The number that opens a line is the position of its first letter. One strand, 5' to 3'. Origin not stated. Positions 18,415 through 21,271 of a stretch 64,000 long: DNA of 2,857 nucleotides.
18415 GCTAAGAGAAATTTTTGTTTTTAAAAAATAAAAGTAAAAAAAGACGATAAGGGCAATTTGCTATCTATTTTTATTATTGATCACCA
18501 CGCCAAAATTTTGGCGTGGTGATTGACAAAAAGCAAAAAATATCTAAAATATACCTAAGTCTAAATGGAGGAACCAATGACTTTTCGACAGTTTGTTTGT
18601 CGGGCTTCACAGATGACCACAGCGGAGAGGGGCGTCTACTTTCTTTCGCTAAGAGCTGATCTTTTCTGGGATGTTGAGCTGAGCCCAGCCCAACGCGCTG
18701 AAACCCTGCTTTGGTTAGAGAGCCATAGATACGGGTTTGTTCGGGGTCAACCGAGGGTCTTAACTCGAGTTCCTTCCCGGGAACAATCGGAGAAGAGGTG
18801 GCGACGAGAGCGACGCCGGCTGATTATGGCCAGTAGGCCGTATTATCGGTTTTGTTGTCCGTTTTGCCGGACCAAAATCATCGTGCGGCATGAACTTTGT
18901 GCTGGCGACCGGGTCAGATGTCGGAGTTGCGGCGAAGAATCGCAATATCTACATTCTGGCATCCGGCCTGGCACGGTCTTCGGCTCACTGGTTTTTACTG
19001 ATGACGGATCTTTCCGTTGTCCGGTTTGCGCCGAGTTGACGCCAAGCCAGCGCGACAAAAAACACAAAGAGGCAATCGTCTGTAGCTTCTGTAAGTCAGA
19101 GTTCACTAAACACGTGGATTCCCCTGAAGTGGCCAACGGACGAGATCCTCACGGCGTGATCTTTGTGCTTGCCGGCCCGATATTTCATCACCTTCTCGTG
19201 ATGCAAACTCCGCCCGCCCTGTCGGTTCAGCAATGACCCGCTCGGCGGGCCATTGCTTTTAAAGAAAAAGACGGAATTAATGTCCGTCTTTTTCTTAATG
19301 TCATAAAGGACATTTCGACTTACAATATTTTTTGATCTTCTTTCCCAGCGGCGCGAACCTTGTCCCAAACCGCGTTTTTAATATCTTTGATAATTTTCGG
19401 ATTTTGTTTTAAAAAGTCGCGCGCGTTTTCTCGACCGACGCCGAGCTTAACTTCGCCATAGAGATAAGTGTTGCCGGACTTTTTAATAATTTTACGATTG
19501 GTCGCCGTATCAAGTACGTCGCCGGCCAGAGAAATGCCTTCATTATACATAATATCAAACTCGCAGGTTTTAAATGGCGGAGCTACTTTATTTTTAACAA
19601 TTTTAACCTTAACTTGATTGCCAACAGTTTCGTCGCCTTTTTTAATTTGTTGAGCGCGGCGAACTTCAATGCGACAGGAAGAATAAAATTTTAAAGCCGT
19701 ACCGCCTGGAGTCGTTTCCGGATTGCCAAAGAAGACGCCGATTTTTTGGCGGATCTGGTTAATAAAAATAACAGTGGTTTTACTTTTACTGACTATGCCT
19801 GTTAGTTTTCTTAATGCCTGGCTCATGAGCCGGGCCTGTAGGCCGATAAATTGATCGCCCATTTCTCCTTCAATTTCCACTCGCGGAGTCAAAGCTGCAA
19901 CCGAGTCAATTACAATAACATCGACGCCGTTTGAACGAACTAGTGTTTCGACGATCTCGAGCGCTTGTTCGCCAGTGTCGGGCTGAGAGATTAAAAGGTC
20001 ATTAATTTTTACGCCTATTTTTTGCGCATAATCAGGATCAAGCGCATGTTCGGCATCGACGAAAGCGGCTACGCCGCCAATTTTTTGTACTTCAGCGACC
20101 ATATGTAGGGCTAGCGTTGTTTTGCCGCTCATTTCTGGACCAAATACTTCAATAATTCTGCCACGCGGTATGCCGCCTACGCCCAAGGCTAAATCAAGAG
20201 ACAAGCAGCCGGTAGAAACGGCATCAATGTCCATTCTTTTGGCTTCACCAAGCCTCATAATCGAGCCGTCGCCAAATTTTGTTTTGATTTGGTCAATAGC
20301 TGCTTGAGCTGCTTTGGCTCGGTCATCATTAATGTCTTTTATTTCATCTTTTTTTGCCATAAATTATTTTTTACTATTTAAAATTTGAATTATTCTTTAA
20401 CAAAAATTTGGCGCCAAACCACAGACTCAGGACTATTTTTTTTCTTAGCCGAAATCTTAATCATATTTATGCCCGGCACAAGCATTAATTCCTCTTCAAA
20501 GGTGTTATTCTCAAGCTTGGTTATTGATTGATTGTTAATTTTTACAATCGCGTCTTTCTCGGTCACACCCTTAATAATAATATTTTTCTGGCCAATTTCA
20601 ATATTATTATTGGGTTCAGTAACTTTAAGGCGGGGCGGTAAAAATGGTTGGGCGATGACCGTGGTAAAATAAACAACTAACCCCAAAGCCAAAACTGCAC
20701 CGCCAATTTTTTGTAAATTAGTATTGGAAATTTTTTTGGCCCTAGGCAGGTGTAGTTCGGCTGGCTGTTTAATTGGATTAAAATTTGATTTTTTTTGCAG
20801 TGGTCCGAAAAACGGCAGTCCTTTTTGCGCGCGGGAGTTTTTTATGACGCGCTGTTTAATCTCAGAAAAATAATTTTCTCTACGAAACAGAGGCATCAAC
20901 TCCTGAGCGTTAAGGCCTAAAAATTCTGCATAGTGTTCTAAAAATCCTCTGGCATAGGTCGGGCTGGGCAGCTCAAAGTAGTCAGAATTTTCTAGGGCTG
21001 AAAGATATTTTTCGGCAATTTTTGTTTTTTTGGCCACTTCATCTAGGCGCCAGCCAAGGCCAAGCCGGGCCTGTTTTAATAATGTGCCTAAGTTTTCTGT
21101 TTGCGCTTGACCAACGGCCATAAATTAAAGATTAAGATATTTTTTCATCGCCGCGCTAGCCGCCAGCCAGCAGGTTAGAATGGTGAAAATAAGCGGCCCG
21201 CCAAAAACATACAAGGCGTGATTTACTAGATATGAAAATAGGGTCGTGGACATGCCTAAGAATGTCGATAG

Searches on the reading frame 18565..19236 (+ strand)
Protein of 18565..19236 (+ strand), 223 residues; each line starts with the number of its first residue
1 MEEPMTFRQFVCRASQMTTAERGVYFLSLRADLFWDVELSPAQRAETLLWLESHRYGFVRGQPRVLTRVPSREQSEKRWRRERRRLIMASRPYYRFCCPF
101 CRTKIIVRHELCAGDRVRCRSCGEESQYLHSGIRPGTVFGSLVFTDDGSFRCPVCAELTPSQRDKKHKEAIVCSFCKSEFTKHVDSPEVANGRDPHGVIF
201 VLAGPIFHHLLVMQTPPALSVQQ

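Call 7: search_protein_families(library=pfam, proteins=[window:18565-19236:+], max_evalue=1)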
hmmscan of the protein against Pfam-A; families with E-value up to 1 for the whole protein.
window:18565-19236:+ (223 aa): 9 families
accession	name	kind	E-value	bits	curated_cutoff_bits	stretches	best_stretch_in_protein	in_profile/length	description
PF05129.18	Zn_ribbon_Elf1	-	0.00031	21.2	29.8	2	88-128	15-58/79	Transcription elongation factor Elf1 like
PF14354.12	Lar_restr_allev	-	0.015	16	28.6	1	98-125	6-34/58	Restriction alleviation protein Lar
PF01485.27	IBR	-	0.015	15.8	24.3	1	149-180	18-51/65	IBR domain, a half RING-finger domain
PF21344.3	Zn_ribbon_LysW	-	0.019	15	27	1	98-125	3-30/46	Alpha-aminoadipate carrier protein LysW-like, globular domain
PF23217.2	DUF7066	-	0.056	13.9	27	1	145-171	4-30/53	Domain of unknown function (DUF7066)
PF25017.1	zf-C2HC_3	-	0.12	12.8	24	1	144-169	18-43/47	C2HC zinc finger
PF16859.10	TetR_C_11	-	0.18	12.6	32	1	184-217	68-101/113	Tetracyclin repressor-like, C-terminal domain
PF23548.1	Zn_ribbon_FGT1_2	-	0.23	11.5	27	0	95-109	20-34/35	FORGETTER1 second zinc ribbon domain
PF07754.17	HVO_2753_ZBP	-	0.65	10.3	33.2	0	149-176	16-45/46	Small zinc finger protein HVO_2753-like, Zn-binding pocket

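Call 13: find_homologous_proteins(query=window:18577-19236:+, max_evalue=0.001)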
Query window:18577-19236:+ (219 aa): 1 proteins with E <= 0.001 among 200 candidates.
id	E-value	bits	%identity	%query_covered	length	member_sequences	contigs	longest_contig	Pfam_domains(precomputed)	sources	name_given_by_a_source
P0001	6.3e-91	322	100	63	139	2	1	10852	-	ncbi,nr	ncbi:MAG: hypothetical protein PHY10_02840, partial [Patescibacteria group bacterium]|nr:hypothetica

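Call 33: search_protein_representatives(protein=window:18577-19236:+)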
Query: 219 residues. Proteins with E-value up to 0.001 (for the whole library): 6; up to 1e-10: 3; up to 1e-30: 0. The best 6 are listed.
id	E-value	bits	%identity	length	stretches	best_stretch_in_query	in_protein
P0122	5.7e-18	81.7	56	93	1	133-213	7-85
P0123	2.3e-12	63.4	36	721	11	27-54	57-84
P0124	3.0e-11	59.7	65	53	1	133-178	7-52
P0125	4.6e-09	52.6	61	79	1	133-178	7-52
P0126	8.2e-05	38.7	44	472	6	130-157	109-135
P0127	3.5e-04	36.6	40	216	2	90-145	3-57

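Call 50: predict_structure(protein=window:18577-19236:+)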
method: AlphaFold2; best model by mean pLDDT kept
length: 219 residues; sequences in the alignment: 1
mean_pLDDT: 42.9   pTM: 0.28
mean pLDDT of the five models: 42.9, 39.5, 39.4, 38.9, 36.5
residues with pLDDT >= 90: 0; 70-90: 14; 50-70: 53; < 50: 152
segments of 3 or more residues with pLDDT < 50: 1-66, 78-91, 105-110, 124-130, 167-219
pLDDT, mean of each block of 10 residues (from residue 1): 35 32 30 38 39 29 42 46 34 60 48 73 47 53 59 71 55 39 33 28 25 27
secondary structure, 60 per line:
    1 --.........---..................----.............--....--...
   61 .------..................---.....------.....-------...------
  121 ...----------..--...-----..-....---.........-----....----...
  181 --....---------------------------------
elements in order: H3-11 H15-32 H37-49 E52-55 E58-61 H68-85 E89-93 E100-104 E112-114 E121-123 E138-140 H149-152 H156-164 H170-173 H183-186

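Call 51: search_protein_families(library=phrogs, proteins=[window:18577-19236:+], max_evalue=0.01)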
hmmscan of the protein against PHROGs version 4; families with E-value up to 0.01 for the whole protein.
window:18577-19236:+ (219 aa): 0 families

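Call 52: search_protein_families(library=ncbifam, proteins=[window:18577-19236:+], max_evalue=0.01)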
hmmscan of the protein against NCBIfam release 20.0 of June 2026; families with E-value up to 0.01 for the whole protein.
window:18577-19236:+ (219 aa): 1 family
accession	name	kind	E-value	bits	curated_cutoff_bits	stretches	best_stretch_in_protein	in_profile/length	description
NF011482.0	PRK14892.1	equivalog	0.009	15.9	109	0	146-175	22-51/101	putative transcription elongation factor Elf1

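Call 60: find_encoding_contigs(protein=P0122, flank=3000, max_places=6)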
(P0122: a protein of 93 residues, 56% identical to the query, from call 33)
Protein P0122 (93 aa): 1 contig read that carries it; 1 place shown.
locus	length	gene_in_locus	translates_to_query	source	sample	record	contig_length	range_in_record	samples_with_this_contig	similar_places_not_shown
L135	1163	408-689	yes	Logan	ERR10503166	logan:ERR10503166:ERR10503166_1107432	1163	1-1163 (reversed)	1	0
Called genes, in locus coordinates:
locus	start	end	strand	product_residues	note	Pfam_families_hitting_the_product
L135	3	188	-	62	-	?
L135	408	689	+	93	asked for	-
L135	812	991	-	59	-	-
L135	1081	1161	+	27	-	?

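Call 62: find_encoding_contigs(protein=P0125, flank=3000, max_places=6)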
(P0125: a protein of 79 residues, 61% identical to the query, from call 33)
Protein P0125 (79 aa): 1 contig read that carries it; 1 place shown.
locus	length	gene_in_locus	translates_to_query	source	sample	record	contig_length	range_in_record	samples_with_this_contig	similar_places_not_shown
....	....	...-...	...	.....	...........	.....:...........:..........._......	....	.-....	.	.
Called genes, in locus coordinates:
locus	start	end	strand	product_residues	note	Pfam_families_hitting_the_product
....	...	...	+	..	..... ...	-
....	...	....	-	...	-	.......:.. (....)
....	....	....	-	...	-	-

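Call 63: find_encoding_contigs(protein=P0124, flank=3000, max_places=6)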
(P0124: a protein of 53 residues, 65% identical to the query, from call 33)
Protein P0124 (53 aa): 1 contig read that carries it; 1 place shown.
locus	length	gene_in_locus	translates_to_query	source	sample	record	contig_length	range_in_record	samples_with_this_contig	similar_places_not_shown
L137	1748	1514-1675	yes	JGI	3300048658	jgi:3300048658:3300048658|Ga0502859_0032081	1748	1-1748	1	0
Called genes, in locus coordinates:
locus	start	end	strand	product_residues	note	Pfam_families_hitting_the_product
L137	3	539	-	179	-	?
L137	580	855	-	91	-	PF14358:DUF4405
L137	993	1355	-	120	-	PF07883:Cupin_2 (weak)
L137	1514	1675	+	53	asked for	-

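Call 68: search_dna_similar(query=window:18577-19236:+, collection=phages, mode=protein, max_evalue=0.001, max_rows=10)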
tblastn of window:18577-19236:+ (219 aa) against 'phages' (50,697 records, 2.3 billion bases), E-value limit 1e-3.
No match.

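Call 69: search_dna_similar(query=window:18577-19236:+, collection=plasmids, mode=protein, max_evalue=0.001, max_rows=10)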
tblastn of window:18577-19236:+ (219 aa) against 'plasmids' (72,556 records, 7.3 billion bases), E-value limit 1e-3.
No match.

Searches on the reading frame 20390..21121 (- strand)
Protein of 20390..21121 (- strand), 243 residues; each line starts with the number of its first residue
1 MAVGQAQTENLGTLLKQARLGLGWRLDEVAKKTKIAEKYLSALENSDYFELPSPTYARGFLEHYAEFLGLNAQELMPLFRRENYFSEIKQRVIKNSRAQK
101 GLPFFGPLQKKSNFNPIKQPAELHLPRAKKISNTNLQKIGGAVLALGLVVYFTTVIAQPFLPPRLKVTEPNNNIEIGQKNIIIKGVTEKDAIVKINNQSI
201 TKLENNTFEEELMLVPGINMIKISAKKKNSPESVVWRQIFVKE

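Call 43: search_protein_families(library=pfam, proteins=[window:20390-21121:-], max_evalue=0.01)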
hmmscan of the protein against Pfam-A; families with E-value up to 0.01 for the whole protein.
window:20390-21121:- (243 aa): 5 families
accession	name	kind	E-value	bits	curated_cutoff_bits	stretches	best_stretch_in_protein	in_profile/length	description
PF13413.12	HTH_25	-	4.1e-24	84.6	24.6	1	14-75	1-62/62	Helix-turn-helix domain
PF12844.13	HTH_19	-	7.1e-11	42.3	30.2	1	12-76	1-59/64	Helix-turn-helix domain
PF09136.16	Glucodextran_B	-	3.5e-09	36.9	27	1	163-242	1-82/83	Glucodextranase, domain B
PF01381.28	HTH_3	-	6.6e-05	23.3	23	1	15-46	1-32/55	Helix-turn-helix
PF13560.12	HTH_31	-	0.00024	21.8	27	1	11-64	2-54/64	Helix-turn-helix domain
